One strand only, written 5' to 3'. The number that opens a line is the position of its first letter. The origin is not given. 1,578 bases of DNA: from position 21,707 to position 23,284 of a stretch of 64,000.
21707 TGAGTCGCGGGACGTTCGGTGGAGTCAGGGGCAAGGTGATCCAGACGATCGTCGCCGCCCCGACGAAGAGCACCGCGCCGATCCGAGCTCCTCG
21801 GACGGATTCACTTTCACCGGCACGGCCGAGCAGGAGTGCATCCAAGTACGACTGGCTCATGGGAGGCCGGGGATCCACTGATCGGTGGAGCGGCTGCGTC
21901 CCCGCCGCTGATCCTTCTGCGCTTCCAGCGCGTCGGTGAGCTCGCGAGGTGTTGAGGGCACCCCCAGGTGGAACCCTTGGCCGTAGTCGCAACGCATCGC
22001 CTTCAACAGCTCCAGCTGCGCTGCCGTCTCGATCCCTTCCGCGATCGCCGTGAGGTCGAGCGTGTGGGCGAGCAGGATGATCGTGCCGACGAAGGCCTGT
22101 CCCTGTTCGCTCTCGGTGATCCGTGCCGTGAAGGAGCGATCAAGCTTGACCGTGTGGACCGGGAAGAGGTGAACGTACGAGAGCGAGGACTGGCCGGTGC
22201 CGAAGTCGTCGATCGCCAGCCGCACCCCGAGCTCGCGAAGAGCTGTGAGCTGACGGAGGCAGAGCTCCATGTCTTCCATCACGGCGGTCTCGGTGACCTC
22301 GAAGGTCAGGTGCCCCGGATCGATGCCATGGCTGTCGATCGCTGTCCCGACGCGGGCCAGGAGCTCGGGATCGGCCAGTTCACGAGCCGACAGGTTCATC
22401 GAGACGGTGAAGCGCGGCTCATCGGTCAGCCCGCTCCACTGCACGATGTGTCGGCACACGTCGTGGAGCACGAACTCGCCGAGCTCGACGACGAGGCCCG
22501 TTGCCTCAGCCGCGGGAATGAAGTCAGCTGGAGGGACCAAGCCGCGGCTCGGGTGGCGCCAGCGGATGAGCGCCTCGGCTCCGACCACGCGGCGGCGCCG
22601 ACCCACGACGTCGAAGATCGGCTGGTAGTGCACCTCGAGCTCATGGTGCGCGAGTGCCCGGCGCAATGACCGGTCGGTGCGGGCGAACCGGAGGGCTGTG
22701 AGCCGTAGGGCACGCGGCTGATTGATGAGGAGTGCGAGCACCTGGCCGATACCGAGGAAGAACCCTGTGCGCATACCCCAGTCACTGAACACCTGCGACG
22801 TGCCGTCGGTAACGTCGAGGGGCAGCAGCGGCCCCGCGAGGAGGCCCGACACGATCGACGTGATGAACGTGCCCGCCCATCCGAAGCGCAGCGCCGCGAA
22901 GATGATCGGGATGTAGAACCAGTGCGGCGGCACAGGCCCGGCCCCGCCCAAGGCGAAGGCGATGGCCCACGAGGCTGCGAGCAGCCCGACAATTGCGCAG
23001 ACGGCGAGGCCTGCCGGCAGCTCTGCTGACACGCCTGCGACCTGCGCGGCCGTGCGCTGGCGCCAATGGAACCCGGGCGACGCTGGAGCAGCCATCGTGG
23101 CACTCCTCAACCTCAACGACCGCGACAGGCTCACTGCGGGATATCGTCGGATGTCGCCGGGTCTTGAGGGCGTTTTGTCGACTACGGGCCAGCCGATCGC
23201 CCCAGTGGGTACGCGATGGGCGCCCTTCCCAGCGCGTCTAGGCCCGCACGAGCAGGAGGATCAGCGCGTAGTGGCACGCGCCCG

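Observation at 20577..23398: Coupled EAL-GGDEF gene pair bracketed by a 161-bp direct duplication of the hemolysin-III gene 3' end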

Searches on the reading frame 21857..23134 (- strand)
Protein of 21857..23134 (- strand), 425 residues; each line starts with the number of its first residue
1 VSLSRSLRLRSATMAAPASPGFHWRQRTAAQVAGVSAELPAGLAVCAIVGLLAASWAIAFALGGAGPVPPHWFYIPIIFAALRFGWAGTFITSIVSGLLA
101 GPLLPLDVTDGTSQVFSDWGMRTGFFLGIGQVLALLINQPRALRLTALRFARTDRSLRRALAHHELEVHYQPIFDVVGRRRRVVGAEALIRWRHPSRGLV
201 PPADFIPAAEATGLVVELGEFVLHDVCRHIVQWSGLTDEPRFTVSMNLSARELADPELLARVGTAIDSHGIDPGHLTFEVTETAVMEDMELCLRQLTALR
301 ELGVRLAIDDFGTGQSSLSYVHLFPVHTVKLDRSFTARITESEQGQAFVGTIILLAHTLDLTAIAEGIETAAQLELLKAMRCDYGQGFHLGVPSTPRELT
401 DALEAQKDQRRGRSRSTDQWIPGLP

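Call 7: search_protein_families(library=pfam, proteins=[window:21857-23134:-])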
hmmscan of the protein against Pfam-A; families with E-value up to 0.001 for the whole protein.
window:21857-23134:- (425 aa): 2 families
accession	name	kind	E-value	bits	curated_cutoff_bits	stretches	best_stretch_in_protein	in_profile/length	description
PF00563.25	EAL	-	8.6e-73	245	31.3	1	155-391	2-234/236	EAL domain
PF05231.19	MASE1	-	0.00077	19.1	29.8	0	43-104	188-257/299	MASE1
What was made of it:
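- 21857..23095 (-): EAL phosphodiesterase gene, 412 aa, with a hydrophobic N-terminal half. The catalytic motifs are intact. Pfam EAL, E=8.6e-73, with a weak sub-threshold MASE1 hit (call 7).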

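Call 22: find_homologous_proteins(query=window:21857-23095:-)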
Query window:21857-23095:- (412 aa): 7443 proteins with E <= 0.001 among 8000 candidates; the best 120 are listed.
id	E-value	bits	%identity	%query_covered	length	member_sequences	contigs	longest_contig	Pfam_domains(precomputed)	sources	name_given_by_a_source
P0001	3.6e-215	733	81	95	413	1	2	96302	PF00563.26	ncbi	ncbi:MAG: putative bifunctional diguanylate cyclase/phosphodiesterase [Acidimicrobiia bacterium]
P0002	2.3e-191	654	73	94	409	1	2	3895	PF00563.26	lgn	-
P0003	2.1e-181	622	71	95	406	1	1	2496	PF00563.26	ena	-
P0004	2.3e-181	622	69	96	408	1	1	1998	PF00563.26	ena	-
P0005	7.2e-181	620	68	99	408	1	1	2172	PF00563.26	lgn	-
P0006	1.1e-179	616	68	98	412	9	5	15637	PF00563.26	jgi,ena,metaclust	metaclust:\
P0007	8.7e-178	610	69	97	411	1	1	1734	PF00563.26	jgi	jgi:EAL domain-containing protein (putative c-di-GMP-specific phosphodiesterase class I)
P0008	5.4e-174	597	66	97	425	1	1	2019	PF00563.26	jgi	jgi:EAL domain-containing protein (putative c-di-GMP-specific phosphodiesterase class I)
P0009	1.4e-173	596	66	99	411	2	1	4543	PF00563.26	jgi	jgi:diguanylate cyclase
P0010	4.6e-173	594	65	97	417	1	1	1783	PF00563.26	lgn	-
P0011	1.2e-171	590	65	99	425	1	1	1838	PF00563.26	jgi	jgi:EAL domain-containing protein (putative c-di-GMP-specific phosphodiesterase class I)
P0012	3.2e-149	516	62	94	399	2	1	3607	PF00563.26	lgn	-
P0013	5.8e-130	452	55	93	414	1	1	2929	PF00563.26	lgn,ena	-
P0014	5.6e-129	449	53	94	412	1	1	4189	PF00563.26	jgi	jgi:EAL domain-containing protein (putative c-di-GMP-specific phosphodiesterase class I)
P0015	6.3e-128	446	55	93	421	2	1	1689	PF00563.26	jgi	jgi:diguanylate cyclase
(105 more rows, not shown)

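Call 23: find_encoding_contigs(protein=P0001, flank=10000, max_places=4)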
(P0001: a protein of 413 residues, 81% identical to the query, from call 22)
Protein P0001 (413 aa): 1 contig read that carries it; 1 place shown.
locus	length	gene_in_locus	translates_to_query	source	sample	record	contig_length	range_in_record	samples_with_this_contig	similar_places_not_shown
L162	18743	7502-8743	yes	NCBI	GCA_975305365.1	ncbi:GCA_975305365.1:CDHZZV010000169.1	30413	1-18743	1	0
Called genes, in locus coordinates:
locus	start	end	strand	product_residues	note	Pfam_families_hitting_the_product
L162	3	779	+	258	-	?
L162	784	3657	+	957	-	PF00953:Glycos_transf_4, PF13196:DUF4012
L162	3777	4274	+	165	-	-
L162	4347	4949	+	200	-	-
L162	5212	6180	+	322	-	-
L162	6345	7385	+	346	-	-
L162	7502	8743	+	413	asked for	PF00563:EAL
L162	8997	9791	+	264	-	PF12802:MarR_2 (weak), PF13338:AbiEi_4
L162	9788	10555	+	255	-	PF08843:AbiEii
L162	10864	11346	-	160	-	PF00072:Response_reg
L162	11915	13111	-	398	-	PF00817:IMS, PF11798:IMS_HHH, PF21999:IMS_HHH_1 (weak), PF11799:IMS_C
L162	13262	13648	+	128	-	PF00903:Glyoxalase, PF18029:Glyoxalase_6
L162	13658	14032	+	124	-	PF00903:Glyoxalase, PF22677:Ble-like_N (faint)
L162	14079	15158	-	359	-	PF01384:PHO4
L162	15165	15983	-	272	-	PF13489:Methyltransf_23, PF01209:Ubie_methyltran, PF02353:CMAS, PF13847:Methyltransf_31, PF08241:Methyltransf_11, PF08242:Methyltransf_12, PF13649:Methyltransf_25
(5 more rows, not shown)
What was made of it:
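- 21857..23095 (-): An 81% paralogue (P0001) lies elsewhere in the same locus (calls 22, 23).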

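Call 24: find_encoding_contigs(protein=P0006, flank=10000, max_places=4)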
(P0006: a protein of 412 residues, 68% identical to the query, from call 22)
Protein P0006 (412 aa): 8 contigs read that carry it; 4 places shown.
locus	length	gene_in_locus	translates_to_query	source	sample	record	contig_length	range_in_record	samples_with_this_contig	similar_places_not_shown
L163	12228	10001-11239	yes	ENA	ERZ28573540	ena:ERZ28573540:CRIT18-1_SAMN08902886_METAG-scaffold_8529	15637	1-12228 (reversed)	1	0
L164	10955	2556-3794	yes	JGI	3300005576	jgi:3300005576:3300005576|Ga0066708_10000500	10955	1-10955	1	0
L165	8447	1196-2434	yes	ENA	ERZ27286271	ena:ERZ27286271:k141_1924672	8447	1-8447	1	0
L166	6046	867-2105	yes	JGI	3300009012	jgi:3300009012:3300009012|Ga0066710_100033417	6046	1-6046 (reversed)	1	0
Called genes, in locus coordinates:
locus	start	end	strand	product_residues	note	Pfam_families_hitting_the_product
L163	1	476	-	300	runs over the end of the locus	PF00296:Bac_luciferase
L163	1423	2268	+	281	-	PF01135:PCMT (weak), PF05175:MTS (weak), PF13489:Methyltransf_23, PF01209:Ubie_methyltran, PF08241:Methyltransf_11, PF08242:Methyltransf_12, PF13649:Methyltransf_25, PF13847:Methyltransf_31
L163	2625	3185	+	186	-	PF06414:Zeta_toxin, PF07931:CPT, PF13191:AAA_16 (weak), PF13401:AAA_22 (weak), PF13238:AAA_18, PF13671:AAA_33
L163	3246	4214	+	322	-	PF00135:COesterase (weak), PF20434:BD-FAE, PF07859:Abhydrolase_3, PF00326:Peptidase_S9 (faint)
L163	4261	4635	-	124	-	PF07858:LEH, PF07366:SnoaL, PF12680:SnoaL_2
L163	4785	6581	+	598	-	PF04932:Wzy_C, PF07719:TPR_2 (faint), PF13428:TPR_14 (faint)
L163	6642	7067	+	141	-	-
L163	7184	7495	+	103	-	-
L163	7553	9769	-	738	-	PF00989:PAS (weak), PF13188:PAS_8 (faint), PF13426:PAS_9 (weak), PF00990:GGDEF, PF00563:EAL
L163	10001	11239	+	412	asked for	PF00563:EAL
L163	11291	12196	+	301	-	-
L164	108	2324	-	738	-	PF00989:PAS (weak), PF13188:PAS_8 (faint), PF13426:PAS_9 (weak), PF00990:GGDEF, PF00563:EAL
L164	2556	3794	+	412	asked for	PF00563:EAL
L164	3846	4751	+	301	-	-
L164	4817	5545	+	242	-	PF07510:GmrSD_C (weak)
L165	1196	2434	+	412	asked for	PF00563:EAL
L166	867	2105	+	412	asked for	PF00563:EAL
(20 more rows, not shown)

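Call 62: list_cluster_members(proteins=[window:21857-23095:-, window:20844-21860:-, window:20577-20723:-])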
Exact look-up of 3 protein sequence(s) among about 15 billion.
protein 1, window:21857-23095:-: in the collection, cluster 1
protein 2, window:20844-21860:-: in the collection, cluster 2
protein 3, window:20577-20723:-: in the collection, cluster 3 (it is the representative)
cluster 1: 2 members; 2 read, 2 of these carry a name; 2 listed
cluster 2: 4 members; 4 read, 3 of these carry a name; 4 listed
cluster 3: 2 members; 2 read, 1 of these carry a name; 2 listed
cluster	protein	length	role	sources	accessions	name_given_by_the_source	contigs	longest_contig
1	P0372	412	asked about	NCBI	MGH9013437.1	MAG: putative bifunctional diguanylate cyclase/phosphodiesterase [Acidimicrobiia ...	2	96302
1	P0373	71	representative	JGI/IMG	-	hypothetical protein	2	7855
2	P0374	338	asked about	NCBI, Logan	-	-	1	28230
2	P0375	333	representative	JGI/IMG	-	diguanylate cyclase (GGDEF)-like protein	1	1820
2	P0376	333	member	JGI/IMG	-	diguanylate cyclase (GGDEF)-like protein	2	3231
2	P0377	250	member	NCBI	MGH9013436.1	MAG: GGDEF domain-containing protein [Acidimicrobiia bacterium]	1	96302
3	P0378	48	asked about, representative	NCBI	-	-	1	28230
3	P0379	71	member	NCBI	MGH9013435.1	MAG: hemolysin III family protein [Acidimicrobiia bacterium]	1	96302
